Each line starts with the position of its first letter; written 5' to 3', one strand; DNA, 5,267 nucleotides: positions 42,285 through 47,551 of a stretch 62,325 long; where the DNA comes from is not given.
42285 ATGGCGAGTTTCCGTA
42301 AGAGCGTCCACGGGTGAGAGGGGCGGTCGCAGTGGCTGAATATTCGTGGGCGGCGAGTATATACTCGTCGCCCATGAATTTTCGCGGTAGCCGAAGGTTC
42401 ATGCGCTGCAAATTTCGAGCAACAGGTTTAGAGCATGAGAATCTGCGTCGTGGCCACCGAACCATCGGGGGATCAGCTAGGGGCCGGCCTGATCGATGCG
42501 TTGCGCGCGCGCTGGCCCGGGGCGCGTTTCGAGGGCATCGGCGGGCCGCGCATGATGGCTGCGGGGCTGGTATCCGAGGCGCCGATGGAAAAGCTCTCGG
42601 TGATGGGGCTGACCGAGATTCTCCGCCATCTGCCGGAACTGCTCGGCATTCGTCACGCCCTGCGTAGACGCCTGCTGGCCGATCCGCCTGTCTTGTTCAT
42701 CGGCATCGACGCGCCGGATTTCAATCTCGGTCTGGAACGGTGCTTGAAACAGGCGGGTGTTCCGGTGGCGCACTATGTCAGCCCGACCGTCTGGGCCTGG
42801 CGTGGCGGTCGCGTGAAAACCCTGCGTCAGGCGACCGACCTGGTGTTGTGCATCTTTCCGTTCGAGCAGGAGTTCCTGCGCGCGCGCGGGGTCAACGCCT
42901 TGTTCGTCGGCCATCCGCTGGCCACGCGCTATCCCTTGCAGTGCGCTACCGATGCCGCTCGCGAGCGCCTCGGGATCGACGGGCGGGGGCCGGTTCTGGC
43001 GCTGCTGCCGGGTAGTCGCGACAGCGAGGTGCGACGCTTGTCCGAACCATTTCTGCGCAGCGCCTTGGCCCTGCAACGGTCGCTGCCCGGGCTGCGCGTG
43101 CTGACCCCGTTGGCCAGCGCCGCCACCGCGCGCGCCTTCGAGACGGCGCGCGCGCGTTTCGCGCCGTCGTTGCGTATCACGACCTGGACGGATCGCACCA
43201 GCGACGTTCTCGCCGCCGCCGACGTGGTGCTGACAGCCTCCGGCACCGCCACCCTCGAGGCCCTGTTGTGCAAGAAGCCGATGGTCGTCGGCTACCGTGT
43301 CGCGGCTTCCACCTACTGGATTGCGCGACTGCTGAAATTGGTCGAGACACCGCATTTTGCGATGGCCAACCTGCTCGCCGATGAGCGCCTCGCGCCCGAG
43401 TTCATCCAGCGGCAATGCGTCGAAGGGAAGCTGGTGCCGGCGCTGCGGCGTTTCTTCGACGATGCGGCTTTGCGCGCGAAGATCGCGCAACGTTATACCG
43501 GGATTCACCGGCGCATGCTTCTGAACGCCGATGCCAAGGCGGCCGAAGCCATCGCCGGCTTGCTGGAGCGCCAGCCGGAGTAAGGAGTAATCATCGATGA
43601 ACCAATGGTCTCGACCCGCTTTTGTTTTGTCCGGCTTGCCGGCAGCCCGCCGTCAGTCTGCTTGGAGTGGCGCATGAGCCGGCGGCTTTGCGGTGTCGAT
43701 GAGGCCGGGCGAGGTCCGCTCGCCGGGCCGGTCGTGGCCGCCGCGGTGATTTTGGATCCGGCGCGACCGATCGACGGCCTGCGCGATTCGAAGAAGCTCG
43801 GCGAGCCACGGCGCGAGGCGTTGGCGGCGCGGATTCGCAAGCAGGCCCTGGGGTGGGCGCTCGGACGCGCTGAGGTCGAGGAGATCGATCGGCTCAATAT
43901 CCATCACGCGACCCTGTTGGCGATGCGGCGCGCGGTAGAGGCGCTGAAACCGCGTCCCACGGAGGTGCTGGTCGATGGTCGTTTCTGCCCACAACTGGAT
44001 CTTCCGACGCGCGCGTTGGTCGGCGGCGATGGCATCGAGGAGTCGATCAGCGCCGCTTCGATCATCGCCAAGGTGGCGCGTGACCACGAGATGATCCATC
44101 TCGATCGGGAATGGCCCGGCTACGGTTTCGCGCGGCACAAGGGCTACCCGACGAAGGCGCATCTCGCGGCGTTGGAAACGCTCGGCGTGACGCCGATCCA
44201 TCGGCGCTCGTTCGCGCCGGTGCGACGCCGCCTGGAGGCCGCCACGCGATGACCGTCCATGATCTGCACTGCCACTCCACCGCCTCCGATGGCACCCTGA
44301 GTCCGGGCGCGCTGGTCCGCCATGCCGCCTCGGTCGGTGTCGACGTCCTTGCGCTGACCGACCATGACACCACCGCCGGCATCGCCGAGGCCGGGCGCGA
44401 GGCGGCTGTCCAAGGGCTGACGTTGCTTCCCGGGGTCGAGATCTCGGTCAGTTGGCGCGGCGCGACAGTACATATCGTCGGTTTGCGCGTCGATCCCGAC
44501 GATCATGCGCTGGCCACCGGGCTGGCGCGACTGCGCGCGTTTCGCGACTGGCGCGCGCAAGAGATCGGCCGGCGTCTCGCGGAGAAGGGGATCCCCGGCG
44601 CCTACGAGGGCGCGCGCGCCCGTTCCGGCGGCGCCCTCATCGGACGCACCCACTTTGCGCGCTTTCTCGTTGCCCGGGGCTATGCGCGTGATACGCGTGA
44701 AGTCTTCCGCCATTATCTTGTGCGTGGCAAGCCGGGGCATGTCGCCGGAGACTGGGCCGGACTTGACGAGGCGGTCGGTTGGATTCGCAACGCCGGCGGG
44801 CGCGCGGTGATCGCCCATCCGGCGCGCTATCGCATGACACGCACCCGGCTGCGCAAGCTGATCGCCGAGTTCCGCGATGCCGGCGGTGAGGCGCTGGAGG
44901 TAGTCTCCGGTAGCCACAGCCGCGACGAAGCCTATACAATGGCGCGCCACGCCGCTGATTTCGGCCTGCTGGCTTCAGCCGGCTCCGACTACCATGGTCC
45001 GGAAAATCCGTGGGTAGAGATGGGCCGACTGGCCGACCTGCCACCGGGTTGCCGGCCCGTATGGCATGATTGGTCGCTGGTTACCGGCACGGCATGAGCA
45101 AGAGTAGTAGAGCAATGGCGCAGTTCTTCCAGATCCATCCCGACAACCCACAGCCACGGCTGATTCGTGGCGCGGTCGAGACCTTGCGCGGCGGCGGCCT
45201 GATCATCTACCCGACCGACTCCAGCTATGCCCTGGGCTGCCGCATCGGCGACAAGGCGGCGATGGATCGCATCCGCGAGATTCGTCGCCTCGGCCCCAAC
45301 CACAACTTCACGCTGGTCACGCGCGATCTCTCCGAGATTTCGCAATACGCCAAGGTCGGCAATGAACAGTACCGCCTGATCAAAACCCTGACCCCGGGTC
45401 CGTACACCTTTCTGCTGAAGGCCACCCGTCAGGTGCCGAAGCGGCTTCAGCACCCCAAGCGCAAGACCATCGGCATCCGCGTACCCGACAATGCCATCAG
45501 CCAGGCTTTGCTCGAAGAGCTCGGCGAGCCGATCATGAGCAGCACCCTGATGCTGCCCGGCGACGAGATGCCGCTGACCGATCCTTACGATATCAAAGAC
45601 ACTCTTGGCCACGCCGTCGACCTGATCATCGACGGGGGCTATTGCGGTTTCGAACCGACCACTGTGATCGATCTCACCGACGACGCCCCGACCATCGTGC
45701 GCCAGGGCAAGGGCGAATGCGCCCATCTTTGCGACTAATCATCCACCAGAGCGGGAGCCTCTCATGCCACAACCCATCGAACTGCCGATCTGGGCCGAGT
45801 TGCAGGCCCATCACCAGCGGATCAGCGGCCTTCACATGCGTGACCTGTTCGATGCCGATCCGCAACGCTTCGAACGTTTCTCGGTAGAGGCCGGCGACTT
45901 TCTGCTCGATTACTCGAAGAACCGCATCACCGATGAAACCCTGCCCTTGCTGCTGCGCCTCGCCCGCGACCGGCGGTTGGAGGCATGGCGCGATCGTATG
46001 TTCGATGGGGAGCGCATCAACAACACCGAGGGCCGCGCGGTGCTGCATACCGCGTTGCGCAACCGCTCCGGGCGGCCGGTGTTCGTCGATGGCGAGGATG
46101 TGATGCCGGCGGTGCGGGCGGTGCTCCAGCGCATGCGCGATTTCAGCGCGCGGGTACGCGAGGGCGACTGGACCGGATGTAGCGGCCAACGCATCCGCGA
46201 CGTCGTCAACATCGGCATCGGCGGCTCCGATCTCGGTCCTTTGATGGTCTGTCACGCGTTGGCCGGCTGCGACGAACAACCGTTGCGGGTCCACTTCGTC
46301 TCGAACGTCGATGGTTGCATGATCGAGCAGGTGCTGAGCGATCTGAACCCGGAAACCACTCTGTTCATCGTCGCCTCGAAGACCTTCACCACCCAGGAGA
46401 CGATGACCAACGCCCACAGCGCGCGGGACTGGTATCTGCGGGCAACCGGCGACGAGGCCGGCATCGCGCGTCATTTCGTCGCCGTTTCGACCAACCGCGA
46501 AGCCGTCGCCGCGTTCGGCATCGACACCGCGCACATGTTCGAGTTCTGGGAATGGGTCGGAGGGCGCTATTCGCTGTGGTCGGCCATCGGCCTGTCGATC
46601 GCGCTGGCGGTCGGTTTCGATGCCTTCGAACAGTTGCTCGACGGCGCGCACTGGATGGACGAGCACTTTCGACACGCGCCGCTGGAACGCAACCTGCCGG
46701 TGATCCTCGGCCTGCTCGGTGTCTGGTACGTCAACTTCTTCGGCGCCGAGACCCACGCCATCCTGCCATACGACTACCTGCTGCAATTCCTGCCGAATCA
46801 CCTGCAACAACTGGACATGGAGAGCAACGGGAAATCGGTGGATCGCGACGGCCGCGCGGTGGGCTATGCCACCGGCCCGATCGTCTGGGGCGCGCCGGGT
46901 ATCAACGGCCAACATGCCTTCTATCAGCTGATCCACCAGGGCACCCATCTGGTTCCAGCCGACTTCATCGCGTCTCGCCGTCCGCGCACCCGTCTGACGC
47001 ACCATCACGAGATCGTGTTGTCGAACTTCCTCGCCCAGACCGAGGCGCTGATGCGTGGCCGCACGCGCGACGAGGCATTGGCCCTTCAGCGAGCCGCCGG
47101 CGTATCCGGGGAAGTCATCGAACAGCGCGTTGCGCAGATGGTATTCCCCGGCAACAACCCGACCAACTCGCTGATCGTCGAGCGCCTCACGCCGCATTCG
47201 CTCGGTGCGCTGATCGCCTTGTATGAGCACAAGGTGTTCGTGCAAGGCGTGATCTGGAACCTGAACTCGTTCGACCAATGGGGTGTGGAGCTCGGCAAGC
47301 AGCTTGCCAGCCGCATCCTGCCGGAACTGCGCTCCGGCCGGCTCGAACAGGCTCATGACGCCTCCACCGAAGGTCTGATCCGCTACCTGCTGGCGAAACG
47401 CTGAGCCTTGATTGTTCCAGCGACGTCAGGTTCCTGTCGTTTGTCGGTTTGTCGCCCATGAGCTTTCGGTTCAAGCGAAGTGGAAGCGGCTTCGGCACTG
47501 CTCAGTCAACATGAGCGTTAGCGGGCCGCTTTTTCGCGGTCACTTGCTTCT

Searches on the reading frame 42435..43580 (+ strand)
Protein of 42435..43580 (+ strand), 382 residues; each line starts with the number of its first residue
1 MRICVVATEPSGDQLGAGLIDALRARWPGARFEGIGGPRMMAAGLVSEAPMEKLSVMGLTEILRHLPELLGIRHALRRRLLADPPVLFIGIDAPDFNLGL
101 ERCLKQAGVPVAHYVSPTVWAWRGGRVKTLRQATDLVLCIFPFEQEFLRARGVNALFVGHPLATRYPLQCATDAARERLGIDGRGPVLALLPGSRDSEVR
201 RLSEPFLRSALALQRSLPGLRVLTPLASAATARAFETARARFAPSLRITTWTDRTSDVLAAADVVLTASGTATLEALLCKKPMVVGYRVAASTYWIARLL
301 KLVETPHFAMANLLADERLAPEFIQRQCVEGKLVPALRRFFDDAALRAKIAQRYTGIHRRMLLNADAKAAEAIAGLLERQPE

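Call 90: search_protein_families(library=pfam, proteins=[window:42435-43580:+], max_evalue=0.00001)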
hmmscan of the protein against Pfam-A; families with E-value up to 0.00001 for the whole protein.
window:42435-43580:+ (382 aa): 1 family
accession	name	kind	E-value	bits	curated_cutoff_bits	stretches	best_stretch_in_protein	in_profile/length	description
PF02684.21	LpxB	-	1.1e-94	317.9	22.6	1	3-337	1-335/374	Lipid-A-disaccharide synthetase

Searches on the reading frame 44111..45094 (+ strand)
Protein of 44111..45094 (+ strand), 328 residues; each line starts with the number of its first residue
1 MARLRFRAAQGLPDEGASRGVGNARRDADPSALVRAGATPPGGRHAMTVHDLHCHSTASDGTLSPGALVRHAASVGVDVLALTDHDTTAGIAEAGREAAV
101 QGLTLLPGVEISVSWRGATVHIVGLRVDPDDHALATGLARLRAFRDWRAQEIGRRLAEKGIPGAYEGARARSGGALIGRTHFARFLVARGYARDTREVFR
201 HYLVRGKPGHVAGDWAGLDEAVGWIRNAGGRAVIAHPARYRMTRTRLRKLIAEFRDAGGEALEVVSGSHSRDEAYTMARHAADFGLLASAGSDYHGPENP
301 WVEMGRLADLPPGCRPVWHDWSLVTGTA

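Call 90: search_protein_families(library=pfam, proteins=[window:44111-45094:+], max_evalue=0.00001)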
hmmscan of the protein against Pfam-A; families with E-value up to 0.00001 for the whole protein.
window:44111-45094:+ (328 aa): 1 family
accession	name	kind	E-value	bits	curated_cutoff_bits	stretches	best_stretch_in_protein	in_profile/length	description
PF02811.25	PHP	-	1.2e-09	39.1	26.4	1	51-115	1-67/164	PHP domain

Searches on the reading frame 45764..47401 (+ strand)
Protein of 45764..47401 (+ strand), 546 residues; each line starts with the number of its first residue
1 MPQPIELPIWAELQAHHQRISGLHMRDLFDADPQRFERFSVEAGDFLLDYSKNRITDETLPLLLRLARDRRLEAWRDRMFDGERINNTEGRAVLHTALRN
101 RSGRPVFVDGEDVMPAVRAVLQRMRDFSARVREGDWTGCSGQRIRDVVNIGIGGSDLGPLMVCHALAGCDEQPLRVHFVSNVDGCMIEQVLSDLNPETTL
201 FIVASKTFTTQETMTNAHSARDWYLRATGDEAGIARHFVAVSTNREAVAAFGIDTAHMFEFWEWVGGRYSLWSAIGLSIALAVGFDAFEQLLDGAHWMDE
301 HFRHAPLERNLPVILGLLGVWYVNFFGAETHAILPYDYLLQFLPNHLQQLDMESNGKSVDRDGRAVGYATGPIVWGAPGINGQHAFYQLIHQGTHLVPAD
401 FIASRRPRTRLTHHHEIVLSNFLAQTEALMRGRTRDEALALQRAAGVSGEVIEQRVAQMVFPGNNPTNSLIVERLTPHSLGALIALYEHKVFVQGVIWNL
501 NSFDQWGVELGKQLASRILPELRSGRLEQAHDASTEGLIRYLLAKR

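Call 90: search_protein_families(library=pfam, proteins=[window:45764-47401:+], max_evalue=0.00001)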
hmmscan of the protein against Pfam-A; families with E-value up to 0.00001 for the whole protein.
window:45764-47401:+ (546 aa): 1 family
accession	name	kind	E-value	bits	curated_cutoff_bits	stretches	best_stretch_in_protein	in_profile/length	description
PF00342.24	PGI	-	7.4e-225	747.5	22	1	49-539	1-486/486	Phosphoglucose isomerase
